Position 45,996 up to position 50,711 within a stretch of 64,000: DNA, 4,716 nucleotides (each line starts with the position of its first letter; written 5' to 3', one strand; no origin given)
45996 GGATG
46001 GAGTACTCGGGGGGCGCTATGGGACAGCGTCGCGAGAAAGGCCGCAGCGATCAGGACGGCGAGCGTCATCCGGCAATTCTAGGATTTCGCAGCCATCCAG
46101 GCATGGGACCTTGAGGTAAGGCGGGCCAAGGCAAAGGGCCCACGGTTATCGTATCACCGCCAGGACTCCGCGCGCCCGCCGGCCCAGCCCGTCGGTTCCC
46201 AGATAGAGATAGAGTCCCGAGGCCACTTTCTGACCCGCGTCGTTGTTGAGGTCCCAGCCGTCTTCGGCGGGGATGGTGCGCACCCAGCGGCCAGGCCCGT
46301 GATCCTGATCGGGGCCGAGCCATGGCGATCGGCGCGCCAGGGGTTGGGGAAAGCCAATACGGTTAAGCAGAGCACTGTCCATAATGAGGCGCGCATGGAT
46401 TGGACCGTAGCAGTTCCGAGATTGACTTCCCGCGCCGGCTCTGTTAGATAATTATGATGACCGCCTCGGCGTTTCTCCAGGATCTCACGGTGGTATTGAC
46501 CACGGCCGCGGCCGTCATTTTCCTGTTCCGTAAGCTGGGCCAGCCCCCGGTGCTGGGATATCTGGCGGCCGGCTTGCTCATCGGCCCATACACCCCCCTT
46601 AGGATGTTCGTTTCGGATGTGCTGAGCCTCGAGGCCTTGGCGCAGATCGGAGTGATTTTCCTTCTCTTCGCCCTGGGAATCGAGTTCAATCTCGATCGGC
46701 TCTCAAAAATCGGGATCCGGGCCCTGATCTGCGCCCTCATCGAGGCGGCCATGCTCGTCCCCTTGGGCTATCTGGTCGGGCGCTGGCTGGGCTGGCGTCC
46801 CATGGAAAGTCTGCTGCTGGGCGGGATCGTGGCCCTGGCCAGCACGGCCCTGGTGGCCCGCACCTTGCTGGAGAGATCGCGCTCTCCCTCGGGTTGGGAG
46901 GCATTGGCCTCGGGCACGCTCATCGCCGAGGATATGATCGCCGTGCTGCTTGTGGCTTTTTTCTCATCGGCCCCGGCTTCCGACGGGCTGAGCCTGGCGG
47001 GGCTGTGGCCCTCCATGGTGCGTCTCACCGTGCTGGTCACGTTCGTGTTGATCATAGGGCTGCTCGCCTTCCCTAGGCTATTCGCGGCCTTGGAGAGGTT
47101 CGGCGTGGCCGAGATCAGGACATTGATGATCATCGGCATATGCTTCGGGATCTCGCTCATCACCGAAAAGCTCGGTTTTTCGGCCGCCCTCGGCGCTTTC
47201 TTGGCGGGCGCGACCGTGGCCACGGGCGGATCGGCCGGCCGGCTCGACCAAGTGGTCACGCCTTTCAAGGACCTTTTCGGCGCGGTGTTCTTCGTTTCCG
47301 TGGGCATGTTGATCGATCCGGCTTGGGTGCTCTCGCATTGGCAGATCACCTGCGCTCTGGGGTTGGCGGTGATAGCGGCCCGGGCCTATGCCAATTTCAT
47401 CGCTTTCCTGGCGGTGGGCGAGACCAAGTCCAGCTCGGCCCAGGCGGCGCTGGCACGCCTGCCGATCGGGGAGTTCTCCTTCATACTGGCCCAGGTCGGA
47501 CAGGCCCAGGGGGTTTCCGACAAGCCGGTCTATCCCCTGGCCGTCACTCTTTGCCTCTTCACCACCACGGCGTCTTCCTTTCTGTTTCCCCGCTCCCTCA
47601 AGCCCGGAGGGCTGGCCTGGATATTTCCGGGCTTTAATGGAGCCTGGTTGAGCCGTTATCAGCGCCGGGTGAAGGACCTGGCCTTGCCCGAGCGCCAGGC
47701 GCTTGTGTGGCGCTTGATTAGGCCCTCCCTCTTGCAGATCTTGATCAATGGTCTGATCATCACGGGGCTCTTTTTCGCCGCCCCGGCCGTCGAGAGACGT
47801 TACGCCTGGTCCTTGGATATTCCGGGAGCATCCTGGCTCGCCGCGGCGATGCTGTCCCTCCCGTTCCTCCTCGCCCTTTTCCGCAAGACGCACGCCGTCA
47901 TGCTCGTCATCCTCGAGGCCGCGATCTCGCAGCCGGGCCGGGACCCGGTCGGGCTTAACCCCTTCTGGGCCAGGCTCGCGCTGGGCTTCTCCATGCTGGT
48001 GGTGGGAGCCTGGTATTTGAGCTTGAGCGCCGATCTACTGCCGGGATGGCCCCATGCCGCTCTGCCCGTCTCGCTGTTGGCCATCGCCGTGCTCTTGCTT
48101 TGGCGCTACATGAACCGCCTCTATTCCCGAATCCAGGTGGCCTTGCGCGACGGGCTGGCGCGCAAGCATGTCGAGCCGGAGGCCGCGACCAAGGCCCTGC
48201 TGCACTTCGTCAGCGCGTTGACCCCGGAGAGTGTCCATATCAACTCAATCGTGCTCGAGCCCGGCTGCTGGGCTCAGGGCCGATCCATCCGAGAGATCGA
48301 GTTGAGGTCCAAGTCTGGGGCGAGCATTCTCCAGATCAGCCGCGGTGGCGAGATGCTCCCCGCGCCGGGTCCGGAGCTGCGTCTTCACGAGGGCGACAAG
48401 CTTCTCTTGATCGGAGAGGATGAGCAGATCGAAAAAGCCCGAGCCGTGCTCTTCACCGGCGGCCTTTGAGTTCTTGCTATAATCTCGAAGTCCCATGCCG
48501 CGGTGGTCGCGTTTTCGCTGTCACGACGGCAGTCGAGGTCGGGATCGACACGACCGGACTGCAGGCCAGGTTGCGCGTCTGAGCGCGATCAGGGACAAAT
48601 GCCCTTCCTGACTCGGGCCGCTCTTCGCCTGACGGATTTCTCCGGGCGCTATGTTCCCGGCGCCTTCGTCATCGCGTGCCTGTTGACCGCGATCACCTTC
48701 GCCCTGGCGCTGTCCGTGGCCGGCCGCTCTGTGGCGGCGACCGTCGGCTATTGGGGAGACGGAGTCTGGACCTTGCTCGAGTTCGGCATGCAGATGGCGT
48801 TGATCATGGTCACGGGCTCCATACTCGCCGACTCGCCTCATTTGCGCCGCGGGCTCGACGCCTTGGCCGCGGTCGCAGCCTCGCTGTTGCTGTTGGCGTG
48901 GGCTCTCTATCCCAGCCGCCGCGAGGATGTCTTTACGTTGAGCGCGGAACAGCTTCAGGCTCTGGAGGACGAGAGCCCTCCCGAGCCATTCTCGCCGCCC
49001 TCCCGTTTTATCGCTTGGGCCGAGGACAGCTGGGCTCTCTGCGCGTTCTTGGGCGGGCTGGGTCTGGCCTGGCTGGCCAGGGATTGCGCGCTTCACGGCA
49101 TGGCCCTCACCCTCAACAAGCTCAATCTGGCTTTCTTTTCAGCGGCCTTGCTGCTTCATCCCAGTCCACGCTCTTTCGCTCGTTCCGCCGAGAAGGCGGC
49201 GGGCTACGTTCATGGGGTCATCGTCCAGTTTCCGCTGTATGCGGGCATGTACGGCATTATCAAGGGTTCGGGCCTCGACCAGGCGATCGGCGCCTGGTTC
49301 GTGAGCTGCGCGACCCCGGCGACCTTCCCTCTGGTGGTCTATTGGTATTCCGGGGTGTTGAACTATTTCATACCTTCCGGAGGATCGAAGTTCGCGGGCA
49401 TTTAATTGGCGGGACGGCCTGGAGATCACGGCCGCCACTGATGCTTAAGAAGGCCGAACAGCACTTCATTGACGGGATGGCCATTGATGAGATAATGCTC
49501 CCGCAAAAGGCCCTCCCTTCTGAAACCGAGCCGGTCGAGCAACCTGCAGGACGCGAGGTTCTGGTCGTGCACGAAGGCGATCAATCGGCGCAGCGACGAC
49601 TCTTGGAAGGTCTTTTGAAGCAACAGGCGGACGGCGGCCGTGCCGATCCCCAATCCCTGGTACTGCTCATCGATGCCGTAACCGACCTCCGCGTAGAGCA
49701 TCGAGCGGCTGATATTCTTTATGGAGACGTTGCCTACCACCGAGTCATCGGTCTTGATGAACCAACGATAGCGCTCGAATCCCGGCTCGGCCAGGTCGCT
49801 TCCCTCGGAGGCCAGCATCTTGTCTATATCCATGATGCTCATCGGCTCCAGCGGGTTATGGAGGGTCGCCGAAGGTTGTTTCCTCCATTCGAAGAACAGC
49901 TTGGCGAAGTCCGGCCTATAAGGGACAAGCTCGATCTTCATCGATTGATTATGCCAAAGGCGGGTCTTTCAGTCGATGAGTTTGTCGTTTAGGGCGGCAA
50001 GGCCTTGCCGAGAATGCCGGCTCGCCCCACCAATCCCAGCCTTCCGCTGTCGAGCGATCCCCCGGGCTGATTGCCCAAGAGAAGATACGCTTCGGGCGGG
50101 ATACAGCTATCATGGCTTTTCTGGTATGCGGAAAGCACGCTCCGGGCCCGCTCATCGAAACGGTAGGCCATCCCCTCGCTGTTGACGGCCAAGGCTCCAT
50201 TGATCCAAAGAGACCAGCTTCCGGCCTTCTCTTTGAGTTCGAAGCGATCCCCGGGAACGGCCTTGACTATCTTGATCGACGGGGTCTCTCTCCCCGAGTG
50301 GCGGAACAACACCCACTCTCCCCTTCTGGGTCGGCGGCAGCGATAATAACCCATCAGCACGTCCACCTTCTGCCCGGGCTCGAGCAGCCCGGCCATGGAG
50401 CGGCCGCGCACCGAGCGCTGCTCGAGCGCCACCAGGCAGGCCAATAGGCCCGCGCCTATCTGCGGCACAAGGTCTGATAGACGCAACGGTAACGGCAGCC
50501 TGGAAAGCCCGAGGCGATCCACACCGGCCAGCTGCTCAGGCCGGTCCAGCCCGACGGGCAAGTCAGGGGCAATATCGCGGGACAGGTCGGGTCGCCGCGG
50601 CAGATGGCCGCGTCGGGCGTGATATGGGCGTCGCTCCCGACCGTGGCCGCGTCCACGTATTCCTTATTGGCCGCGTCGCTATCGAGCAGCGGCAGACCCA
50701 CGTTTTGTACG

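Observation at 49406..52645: Decayed mobile-element islet around tRNA-His: gene fragments on both flanks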

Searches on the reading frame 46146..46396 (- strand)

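Call 56: search_protein_families(library=pfam, proteins=[window:46146-46382:-, window:46154-46396:-], max_evalue=1)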
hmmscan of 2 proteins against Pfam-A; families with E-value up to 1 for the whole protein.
window:46146-46382:- (78 aa): 0 families

window:46154-46396:- (80 aa): 1 family
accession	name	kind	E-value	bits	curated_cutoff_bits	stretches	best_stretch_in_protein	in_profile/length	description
PF18838.6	LPD23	-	0.21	11.9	27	1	60-80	27-47/58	Large polyvalent protein associated domain 23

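Call 57: search_protein_families(library=ncbifam, proteins=[window:46146-46382:-], max_evalue=1)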
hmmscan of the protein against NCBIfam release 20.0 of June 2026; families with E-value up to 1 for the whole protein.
window:46146-46382:- (78 aa): 1 family
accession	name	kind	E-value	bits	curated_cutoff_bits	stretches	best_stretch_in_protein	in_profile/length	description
NF052228.1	T9SS_PorZ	equivalog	0.024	13.1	260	1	43-64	721-742/757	type IX secretion system anionic LPS delivery protein PorZ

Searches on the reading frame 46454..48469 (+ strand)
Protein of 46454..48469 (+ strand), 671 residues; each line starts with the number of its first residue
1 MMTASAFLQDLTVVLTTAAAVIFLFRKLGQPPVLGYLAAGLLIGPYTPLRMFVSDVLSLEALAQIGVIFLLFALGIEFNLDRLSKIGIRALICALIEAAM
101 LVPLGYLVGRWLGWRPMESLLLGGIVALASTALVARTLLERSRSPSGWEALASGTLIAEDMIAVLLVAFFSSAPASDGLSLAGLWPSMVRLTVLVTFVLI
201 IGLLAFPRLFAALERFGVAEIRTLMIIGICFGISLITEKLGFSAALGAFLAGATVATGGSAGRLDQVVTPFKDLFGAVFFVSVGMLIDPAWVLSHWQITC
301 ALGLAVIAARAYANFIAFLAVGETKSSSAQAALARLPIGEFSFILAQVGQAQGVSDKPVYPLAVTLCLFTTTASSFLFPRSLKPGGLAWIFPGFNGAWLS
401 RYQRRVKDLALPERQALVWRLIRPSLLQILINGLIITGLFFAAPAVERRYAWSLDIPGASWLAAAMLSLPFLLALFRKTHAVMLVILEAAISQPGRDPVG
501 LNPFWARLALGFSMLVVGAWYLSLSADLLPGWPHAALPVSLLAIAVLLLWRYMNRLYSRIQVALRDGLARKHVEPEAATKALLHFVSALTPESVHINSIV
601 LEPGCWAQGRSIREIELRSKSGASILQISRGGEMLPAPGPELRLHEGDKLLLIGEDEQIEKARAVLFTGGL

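Call 4: search_protein_families(library=pfam, proteins=[window:46454-48469:+], max_evalue=0.01)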
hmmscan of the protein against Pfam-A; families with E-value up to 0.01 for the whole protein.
window:46454-48469:+ (671 aa): 2 families
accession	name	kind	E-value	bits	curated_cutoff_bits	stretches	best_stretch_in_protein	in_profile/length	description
PF00999.27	Na_H_Exchanger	-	3.5e-59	201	26.2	1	17-373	4-365/375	Sodium/hydrogen exchanger, transmembrane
PF02080.26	TrkA_C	-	5e-15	55.6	27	1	599-665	4-69/71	TrkA-C domain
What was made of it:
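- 46454..48469 (+): Na+/H+ exchanger with TrkA_C (NaH). A frame marker: in three relatives it lies directly downstream of tRNA-His. Pfam (call 4).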

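Call 10: find_related_loci(query=window:46454-48469:+, collection=genome_contigs, flank=10000)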
Query window:46454-48469:+ (671 aa) in genome_contigs; peptide patterns used: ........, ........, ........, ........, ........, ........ (x = any residue, [..] = any of these).
276 stretches matched a pattern; 8 encode a relative of the query (tblastn E <= 1e-3); 8 distinct loci.
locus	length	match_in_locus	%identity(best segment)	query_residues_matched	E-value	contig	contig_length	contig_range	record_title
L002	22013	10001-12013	53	1-669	0e+0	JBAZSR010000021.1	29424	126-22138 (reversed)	MAG: Elusimicrobiota bacterium isolate SO_2017_GW1_178 NODE_6674_length_29424_cov_0.891354_OW334_2017, whole genome shot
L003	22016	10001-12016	52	1-669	0e+0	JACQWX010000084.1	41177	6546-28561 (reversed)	MAG: Elusimicrobia bacterium isolate NC_groundwater_1500_Pr4_B-0.1um_67_5 SR1-18-B1_scaffold_351583, whole genome shotgu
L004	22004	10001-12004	51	2-666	1e-180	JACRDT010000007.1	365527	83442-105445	MAG: Elusimicrobia bacterium isolate NC_groundwater_1679_Pr3_B-0.1um_69_72 SR-2_scaffold_141_481445, whole genome shotgu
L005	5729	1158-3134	44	7-669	8e-147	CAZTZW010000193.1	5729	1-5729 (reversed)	MAG TPA_asm: uncultured Elusimicrobia sp. isolate SRP302895_co1_139 genome assembly, contig: NODE_29974_length_5729_cov_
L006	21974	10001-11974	45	7-669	2e-145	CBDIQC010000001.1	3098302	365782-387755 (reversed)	MAG: uncultured Elusimicrobia bacterium isolate NI882-mx-bin12 genome assembly, contig: N-N882-C16, whole genome shotgun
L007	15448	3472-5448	44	7-669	1e-141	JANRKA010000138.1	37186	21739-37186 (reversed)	MAG: Elusimicrobiota bacterium isolate bins.479 k141_3025597, whole genome shotgun sequence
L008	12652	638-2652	50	2-669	2e-172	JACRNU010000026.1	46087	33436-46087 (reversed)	MAG: Elusimicrobia bacterium isolate NC_groundwater_1943_Pr3_S-0.2um_66_9 scaffold_159992, whole genome shotgun sequence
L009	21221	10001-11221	28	1-416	9e-24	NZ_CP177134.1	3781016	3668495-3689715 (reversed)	Leptospira sp. 'Mane' chromosome 1, complete sequence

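Call 71: find_encoding_contigs(protein=window:46454-48469:+, flank=10000, max_places=4)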
Protein window:46454-48469:+ (671 aa): no gene with exactly this product is on record in the collection.

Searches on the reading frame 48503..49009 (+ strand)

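Call 34: search_protein_families(library=pfam, proteins=[window:48503-49009:+], max_evalue=0.01)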
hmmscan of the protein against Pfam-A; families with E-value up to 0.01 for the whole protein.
seq(169 aa): 1 family
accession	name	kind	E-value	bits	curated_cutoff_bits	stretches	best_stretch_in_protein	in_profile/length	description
PF02667.20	SCFA_trans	-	7.5e-21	75.1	27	1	36-127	2-93/453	Short chain fatty acid transporter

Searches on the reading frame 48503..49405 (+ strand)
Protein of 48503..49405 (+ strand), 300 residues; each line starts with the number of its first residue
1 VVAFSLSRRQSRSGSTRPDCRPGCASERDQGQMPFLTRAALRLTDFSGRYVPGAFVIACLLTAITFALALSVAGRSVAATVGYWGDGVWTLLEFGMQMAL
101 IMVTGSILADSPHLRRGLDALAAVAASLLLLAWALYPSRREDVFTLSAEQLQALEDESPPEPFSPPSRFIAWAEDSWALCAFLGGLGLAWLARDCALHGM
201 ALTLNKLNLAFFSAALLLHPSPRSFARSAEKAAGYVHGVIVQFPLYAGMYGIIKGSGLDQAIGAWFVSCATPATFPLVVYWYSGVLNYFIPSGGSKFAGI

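Call 4: search_protein_families(library=pfam, proteins=[window:48503-49405:+], max_evalue=0.01)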
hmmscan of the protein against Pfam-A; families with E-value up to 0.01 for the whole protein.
window:48503-49405:+ (300 aa): 1 family
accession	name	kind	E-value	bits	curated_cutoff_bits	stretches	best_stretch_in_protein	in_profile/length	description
PF02667.20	SCFA_trans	-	1.3e-47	163.3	27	2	167-298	242-378/453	Short chain fatty acid transporter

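Call 6: search_protein_families(library=ncbifam, proteins=[window:48503-49405:+], max_evalue=0.01)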
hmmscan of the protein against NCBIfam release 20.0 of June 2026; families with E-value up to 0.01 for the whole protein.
window:48503-49405:+ (300 aa): 1 family
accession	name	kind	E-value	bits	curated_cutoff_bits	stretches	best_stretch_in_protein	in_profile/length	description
TIGR00366.1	TIGR00366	hypoth_equivalog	5.1e-47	161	575.75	2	172-298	244-375/438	TIGR00366 family protein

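Call 43: search_protein_representatives(protein=window:48503-49405:+)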
Query: 300 residues. Proteins with E-value up to 0.001 (for the whole library): 1523; up to 1e-10: 606; up to 1e-30: 29. The best 150 are listed.
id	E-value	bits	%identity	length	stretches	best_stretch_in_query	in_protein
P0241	1.3e-172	589.2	100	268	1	33-300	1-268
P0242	7.7e-81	287.9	57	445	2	78-298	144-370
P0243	1.6e-56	208.0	46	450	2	119-297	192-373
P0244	1.3e-51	192.0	50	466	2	168-298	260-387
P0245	2.6e-46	174.5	44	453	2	131-298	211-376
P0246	4.8e-44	167.1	49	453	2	155-298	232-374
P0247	1.7e-43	165.3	47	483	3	201-298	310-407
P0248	5.2e-43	163.7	47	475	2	173-298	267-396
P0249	9.6e-41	156.3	38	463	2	112-298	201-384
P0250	1.3e-38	149.3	40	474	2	120-297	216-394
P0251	1.3e-37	146.0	39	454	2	126-297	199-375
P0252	2.2e-37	145.2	42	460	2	176-298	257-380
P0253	4.2e-36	141.0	42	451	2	131-297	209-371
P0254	6.3e-36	140.5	45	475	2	173-298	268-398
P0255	2.0e-35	138.8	36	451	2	123-297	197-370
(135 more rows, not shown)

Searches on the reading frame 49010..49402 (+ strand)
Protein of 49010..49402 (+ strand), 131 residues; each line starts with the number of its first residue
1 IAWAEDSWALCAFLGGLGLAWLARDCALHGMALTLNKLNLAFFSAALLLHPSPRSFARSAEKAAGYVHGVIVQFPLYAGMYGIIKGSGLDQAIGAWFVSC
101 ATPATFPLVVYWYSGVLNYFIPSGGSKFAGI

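Call 34: search_protein_families(library=pfam, proteins=[window:49010-49402:+], max_evalue=0.01)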
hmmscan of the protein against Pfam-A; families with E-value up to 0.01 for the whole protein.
seq(131 aa): 1 family
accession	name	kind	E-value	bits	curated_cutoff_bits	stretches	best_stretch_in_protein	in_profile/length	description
PF02667.20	SCFA_trans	-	8.7e-26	91.4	27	1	5-129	249-378/453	Short chain fatty acid transporter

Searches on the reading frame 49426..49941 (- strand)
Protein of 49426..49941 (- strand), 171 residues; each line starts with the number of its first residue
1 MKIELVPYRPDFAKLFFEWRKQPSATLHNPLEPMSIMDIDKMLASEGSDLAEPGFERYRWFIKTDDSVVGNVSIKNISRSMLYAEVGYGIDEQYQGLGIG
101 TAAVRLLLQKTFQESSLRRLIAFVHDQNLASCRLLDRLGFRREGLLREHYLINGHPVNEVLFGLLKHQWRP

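Call 4: search_protein_families(library=pfam, proteins=[window:49426-49941:-], max_evalue=0.01)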
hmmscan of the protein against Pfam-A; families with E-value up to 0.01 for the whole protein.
window:49426-49941:- (171 aa): 5 families
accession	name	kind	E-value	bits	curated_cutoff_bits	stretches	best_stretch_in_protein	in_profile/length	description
PF13302.13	Acetyltransf_3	-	4.9e-20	73.1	25.4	1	3-141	2-138/138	Acetyltransferase (GNAT) domain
PF00583.31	Acetyltransf_1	-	6.8e-13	49.3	20.7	1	56-140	32-116/116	Acetyltransferase (GNAT) family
PF13420.13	Acetyltransf_4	-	1.2e-05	25.9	24.3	1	59-160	51-154/155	Acetyltransferase (GNAT) domain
PF13508.13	Acetyltransf_7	-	0.00049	20.8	27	1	60-141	6-83/84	Acetyltransferase (GNAT) domain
PF08445.16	FR47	-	0.0027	18.1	22.1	0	90-142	29-79/86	FR47-like protein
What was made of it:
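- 49426..49941 (-): Intact GNAT acetyltransferase, convergent with atoE' across a 20-bp gap. Acetyltransf_3 positions 2-138 of 138, E 4.9e-20 (call 4).
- Checked: GNAT 49426-49941 covers the full Acetyltransf_3 profile (call 4).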

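Call 6: search_protein_families(library=ncbifam, proteins=[window:49426-49941:-], max_evalue=0.01)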
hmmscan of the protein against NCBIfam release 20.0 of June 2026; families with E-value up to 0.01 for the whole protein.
window:49426-49941:- (171 aa): 14 families
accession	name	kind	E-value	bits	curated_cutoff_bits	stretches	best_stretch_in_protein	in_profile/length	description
NF008072.0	PRK10809.1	equivalog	6.7e-12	45.5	190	1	63-170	83-191/194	ribosomal protein S5-alanine N-acetyltransferase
NF007539.0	PRK10151.1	equivalog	3.1e-11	43.2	184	1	60-155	70-165/179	50S ribosomal protein L7/L12-serine acetyltransferase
NF011709.0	PRK15130.1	equivalog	3.6e-11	43.2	218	1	59-169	59-169/186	spermidine N1-acetyltransferase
NF040503.1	resist_ArsN1a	equivalog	2.3e-10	40.5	170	1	63-160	54-153/159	arsinothricin resistance N-acetyltransferase ArsN1 family A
TIGR03585.1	PseH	equivalog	8.6e-07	29.2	93.1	1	57-154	51-147/156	UDP-4-amino-4,6-dideoxy-N-acetyl-beta-L-altrosamine N-acetyltransferase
TIGR01575.1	rimI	equivalog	5.7e-05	23.3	86.4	1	65-150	40-122/132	ribosomal protein S18-alanine N-acetyltransferase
TIGR03448.1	mycothiol_MshD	equivalog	0.00036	19.9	163.1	1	88-142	234-287/294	mycothiol synthase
NF000225.3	AAC_6p_Strep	exception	0.00045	20.2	250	1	62-149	45-133/156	aminoglycoside 6'-N-acetyltransferase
NF007527.0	PRK10140.1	equivalog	0.0014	18.5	236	1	64-159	58-155/162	N-acetyltransferase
NF058543.1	ActPatMycb56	equivalog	0.0023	16.8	460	1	65-139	200-273/317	acetyltransferase Pat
NF040502.1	PPT_acetyltrans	equivalog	0.0026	17.5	300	1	56-148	55-150/183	phosphinothricin N-acetyltransferase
NF000360.1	sat4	exception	0.0051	16.9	380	1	62-142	77-155/180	streptothricin N-acetyltransferase Sat4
TIGR02406.1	ectoine_EctA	equivalog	0.0071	16.4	120.6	1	89-153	73-136/157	diaminobutyrate acetyltransferase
NF002959.0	PRK03624.1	equivalog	0.0095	15.6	124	0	88-144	78-133/147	GNAT family acetyltransferase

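Call 9: find_encoding_contigs(protein=window:49426-49941:-, flank=10000, max_places=10)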
Protein window:49426-49941:- (171 aa): 1 contig read that carries it; 1 place shown.
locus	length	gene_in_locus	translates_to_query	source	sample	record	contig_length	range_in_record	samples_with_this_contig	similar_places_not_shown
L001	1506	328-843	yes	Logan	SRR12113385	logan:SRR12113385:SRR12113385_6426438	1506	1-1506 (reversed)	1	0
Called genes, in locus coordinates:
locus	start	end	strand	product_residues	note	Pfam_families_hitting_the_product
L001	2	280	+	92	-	?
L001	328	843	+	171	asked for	PF13302:Acetyltransf_3, PF00583:Acetyltransf_1, PF13420:Acetyltransf_4 (weak)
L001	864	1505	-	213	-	?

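Call 23: search_protein_families(library=phrogs, proteins=[window:49426-49941:-], max_evalue=1)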
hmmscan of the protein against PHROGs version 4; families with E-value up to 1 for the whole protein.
window:49426-49941:- (171 aa): 9 families
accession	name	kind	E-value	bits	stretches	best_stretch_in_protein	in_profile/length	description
phrog_1249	-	other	2.4e-14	54.5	1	37-170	41-178/180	acetyltransferase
phrog_4470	-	moron, auxiliary metabolic gene and host takeover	2.4e-06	28.6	1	112-170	79-135/146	acyl-CoA N-acyltransferase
phrog_308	-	head and packaging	0.021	16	1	116-156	104-142/151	internal virion protein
phrog_3810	-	other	0.021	15.8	1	58-143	59-145/155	acetyltransferase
phrog_18195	-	unknown function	0.054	13.2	1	67-98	281-312/489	-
phrog_20341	-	other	0.1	13.9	1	65-143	80-156/180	acetyltransferase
phrog_651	-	head and packaging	0.19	12.5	1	98-167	83-148/158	head morphogenesis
phrog_8663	-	unknown function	0.35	10.8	1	65-141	203-276/314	-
phrog_35399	-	unknown function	0.39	12.2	1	55-86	69-100/117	-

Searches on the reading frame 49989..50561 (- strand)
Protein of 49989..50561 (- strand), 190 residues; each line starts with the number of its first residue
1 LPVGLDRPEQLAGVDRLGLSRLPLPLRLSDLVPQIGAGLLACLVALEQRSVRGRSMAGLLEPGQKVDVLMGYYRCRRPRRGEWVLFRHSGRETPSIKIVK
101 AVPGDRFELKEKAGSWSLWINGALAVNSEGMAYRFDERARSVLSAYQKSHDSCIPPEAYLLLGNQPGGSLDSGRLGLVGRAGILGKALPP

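Call 4: search_protein_families(library=pfam, proteins=[window:49989-50561:-], max_evalue=0.01)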
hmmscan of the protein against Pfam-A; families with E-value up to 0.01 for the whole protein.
window:49989-50561:- (190 aa): 1 family
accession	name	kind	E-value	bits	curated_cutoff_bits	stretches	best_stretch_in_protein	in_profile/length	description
PF10502.14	Peptidase_S26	-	2.1e-15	57.6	22.9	1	32-187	9-163/168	Signal peptidase, peptidase S26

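Call 6: search_protein_families(library=ncbifam, proteins=[window:49989-50561:-], max_evalue=0.01)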
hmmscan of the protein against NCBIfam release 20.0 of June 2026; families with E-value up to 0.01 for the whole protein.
window:49989-50561:- (190 aa): 4 families
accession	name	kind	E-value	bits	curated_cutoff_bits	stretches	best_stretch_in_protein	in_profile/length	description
TIGR02227.1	sigpep_I_bact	equivalog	2.2e-15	56.9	47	1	38-187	12-154/162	signal peptidase I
TIGR02754.1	sod_Ni_protease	equivalog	9.6e-06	26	63.25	0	159-187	60-88/90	nickel-type superoxide dismutase maturation protease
TIGR02771.1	TraF_Ti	equivalog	0.00082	19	100.25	1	92-189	81-167/171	conjugative transfer signal peptidase TraF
NF010412.0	PRK13838.1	subfamily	0.0017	17.8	186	1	90-187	84-169/177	conjugal transfer pilin processing protease TraF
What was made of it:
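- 49989..50486 (-): Small signal peptidase I (S26), partner of the upstream Cys-rich protein. Its start (GTG 50468 or TTG 50486) overlaps the upstream stop codon. TIGR02227 56.9 bits against a cut-off of 47 (call 6).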

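Call 23: search_protein_families(library=phrogs, proteins=[window:49989-50561:-], max_evalue=1)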
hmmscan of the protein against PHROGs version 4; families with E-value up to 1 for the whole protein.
window:49989-50561:- (190 aa): 1 family
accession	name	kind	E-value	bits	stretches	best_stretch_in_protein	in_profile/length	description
phrog_15562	-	unknown function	0.00046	20.8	1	144-187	156-199/215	-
